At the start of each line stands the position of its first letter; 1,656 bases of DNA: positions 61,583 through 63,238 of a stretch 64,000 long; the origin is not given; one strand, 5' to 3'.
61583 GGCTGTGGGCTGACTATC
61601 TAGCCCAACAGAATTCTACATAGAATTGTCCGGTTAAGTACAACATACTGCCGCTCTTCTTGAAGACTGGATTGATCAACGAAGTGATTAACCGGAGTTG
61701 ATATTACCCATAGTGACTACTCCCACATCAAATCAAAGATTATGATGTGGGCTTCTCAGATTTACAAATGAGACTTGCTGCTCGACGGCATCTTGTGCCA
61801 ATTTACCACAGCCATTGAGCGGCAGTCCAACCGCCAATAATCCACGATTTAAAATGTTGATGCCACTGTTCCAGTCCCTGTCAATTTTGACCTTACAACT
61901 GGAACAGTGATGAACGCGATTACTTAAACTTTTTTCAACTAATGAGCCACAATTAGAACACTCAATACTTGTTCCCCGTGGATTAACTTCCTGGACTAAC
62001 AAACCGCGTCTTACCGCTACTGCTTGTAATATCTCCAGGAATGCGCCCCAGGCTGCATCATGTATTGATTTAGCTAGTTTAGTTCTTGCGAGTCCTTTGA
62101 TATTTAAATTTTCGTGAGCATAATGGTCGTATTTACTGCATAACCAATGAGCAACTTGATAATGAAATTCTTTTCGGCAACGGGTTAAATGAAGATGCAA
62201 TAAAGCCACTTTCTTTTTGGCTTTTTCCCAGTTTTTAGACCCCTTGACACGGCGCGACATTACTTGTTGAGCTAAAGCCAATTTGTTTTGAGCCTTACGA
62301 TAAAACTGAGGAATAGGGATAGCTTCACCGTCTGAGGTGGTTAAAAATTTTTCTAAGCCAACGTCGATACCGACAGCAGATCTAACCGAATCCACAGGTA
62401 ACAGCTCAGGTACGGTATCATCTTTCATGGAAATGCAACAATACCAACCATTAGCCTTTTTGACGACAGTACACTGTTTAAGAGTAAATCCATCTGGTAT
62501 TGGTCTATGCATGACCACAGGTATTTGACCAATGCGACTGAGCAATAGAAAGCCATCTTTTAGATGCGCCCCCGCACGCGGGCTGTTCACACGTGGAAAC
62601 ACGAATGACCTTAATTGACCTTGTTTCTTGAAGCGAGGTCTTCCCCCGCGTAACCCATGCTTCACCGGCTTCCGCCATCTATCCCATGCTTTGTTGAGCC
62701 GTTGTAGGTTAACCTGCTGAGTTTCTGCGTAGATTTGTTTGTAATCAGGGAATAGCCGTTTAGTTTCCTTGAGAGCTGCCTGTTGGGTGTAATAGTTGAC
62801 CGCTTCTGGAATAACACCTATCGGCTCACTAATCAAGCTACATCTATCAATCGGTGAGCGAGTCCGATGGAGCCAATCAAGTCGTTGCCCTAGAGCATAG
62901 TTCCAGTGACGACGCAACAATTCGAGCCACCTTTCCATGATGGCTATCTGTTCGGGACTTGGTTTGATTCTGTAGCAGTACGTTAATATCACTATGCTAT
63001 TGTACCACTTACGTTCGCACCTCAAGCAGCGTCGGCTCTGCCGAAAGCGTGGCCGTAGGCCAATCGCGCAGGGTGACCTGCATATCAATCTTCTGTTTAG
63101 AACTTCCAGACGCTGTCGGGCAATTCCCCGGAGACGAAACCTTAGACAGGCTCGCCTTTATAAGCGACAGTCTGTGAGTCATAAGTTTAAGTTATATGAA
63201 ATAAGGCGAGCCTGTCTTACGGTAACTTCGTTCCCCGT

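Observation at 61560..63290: Second, diverged TnpB element with a textbook subterminal left-end hairpin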

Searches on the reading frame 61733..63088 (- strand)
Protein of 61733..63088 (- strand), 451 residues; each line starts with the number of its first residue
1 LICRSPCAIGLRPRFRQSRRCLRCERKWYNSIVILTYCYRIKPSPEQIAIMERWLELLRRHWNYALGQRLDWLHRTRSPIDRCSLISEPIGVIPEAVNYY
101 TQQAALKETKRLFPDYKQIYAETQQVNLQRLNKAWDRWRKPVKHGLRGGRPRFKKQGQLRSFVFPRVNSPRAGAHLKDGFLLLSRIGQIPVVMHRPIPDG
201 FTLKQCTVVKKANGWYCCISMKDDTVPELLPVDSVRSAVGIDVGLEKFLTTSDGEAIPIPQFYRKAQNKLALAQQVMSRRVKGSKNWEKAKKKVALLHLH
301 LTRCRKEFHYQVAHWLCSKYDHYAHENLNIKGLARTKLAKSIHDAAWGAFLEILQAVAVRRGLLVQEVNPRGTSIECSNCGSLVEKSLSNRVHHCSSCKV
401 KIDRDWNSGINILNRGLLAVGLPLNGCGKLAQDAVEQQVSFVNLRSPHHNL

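Call 4: search_protein_families(library=pfam, proteins=[window:61733-63088:-], max_evalue=0.01)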
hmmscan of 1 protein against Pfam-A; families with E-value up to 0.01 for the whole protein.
window:61733-63088:- (451 aa): 3 families
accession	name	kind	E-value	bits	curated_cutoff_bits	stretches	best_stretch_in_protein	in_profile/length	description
PF01385.25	OrfB_IS605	-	4.6e-21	75.7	30.5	1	230-335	10-118/120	Probable transposase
PF07282.18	Cas12f1-like_TNB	-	3.9e-17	62.6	26.3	1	347-412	1-60/60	Cas12f1-like, TNB domain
PF12323.14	HTH_OrfB_IS605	-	1.9e-08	34.1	21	1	34-76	3-45/47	Helix-turn-helix domain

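Call 9: find_related_loci(query=window:61733-62992:-, collection=genome_contigs, flank=3000)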
Query window:61733-62992:- (419 aa) in genome_contigs; peptide patterns used: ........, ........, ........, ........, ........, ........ (x = any residue, [..] = any of these).
84 stretches matched a pattern; 29 encode a relative of the query (tblastn E <= 1e-3); 29 distinct loci.
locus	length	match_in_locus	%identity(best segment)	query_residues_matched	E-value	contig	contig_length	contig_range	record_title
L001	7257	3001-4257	96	1-419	0e+0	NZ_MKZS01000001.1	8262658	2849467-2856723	Moorena bouillonii PNG strain PNG5-198 Ga0081470_101, whole genome shotgun sequence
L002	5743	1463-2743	86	1-419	0e+0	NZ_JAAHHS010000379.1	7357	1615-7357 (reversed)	MAG: Moorena sp. SIO3H5 3H5_NODE_379, whole genome shotgun sequence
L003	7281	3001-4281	85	1-419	0e+0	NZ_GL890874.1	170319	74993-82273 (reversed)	Moorena producens 3L scf46901, whole genome shotgun sequence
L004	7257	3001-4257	87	1-419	0e+0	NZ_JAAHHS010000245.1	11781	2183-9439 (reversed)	MAG: Moorena sp. SIO3H5 3H5_NODE_245, whole genome shotgun sequence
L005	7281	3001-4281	85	1-419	0e+0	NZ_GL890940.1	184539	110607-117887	Moorena producens 3L scf52036, whole genome shotgun sequence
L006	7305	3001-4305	83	1-419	0e+0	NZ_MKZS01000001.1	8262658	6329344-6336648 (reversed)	Moorena bouillonii PNG strain PNG5-198 Ga0081470_101, whole genome shotgun sequence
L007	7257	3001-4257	84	1-419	0e+0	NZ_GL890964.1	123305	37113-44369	Moorena producens 3L scf52111, whole genome shotgun sequence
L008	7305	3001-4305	83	1-419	0e+0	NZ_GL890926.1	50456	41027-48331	Moorena producens 3L scf52017, whole genome shotgun sequence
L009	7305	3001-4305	83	1-419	0e+0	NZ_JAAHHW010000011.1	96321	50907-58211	MAG: Moorena sp. SIO3I8 3I8_NODE_11, whole genome shotgun sequence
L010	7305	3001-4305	83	1-419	0e+0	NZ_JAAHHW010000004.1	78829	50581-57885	MAG: Moorena sp. SIO3I8 3I8_NODE_4, whole genome shotgun sequence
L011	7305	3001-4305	83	1-419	0e+0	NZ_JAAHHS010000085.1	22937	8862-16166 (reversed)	MAG: Moorena sp. SIO3H5 3H5_NODE_85, whole genome shotgun sequence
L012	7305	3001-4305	83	1-419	0e+0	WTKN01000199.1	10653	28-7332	MAG: Moorena sp. SS36440bin_2 NODE_254_length_10653_cov_31.510096, whole genome shotgun sequence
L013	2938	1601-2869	85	1-415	0e+0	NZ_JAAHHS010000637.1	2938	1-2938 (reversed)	MAG: Moorena sp. SIO3H5 3H5_NODE_637, whole genome shotgun sequence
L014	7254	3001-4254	82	1-418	0e+0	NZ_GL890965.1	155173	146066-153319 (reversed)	Moorena producens 3L scf52112, whole genome shotgun sequence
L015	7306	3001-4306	82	1-419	0e+0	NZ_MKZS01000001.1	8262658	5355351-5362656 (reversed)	Moorena bouillonii PNG strain PNG5-198 Ga0081470_101, whole genome shotgun sequence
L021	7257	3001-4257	82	1-419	0e+0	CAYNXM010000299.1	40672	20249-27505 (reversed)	MAG TPA_asm: uncultured Lyngbya sp. isolate binchicken_co372_111 genome assembly, contig: k141_1804288, whole genome sho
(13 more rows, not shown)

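Call 32: search_solved_structures(query=window:61733-62992:-, max_evalue=0.001, show_alignments=1)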
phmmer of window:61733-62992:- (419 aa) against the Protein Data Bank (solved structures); distinct sequences matched with E-value up to 0.001: 11.
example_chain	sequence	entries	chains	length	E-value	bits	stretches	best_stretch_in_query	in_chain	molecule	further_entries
9yyg_A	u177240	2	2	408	1.7e-33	119.5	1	92-395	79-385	AI-designed RNA-guided nuclease | AI-generated RNA-guided nuclease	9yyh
8bf8_A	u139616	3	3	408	7.2e-31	110.9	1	93-395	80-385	RNA-guided DNA endonuclease TnpB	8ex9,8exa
8h1j_A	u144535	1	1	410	7.3e-31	110.9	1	93-395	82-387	RNA-guided DNA endonuclease TnpB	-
9j09_A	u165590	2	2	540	5e-15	58.7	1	163-382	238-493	Transposase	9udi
9b0l_P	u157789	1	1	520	1.3e-14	57.4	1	199-385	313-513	TnpB-like protein L79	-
9jfo_A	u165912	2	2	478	3.2e-08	36.3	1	250-381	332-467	LaTranC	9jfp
9jfq_A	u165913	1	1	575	4.2e-08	35.9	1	250-382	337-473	LaTranC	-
23vu_A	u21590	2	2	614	8.3e-08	34.9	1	270-385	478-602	UnCas12m4a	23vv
9nzp_A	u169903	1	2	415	1.8e-05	27.2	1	195-381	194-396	IS200/IS605 family element transposase accessory protein TnpB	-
9nzq_A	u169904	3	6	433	3.1e-05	26.4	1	319-385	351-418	Cas12f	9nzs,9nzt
8hr5_A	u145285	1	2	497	3.7e-05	26.2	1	206-381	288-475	Transposase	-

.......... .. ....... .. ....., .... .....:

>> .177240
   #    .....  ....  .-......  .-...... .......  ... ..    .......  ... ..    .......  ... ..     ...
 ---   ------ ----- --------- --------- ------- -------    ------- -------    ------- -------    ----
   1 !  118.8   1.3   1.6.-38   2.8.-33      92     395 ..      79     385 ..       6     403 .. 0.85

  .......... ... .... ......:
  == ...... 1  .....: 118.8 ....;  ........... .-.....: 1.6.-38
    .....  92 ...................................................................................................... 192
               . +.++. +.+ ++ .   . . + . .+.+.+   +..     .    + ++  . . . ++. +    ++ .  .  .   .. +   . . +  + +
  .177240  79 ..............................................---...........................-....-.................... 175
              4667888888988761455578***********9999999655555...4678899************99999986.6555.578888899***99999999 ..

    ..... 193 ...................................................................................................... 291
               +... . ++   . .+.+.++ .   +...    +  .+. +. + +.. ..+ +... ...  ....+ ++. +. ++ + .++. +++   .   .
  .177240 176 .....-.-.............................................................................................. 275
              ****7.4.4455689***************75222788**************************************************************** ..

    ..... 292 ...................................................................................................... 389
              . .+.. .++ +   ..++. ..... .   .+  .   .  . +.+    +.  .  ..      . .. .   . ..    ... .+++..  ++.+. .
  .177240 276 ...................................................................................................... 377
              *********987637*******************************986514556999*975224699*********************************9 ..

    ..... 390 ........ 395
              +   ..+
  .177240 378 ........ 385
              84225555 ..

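Call 33: search_protein_families(library=pfam, proteins=[L008:2504-2971:-], max_evalue=0.001)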
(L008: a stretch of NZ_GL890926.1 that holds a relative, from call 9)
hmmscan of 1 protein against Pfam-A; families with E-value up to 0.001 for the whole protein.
L008:2504-2971:- (155 aa): 1 family
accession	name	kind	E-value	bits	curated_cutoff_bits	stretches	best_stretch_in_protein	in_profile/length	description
PF01797.21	Y1_Tnp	-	3.4e-41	140.6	23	1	11-133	1-121/121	Transposase IS200 like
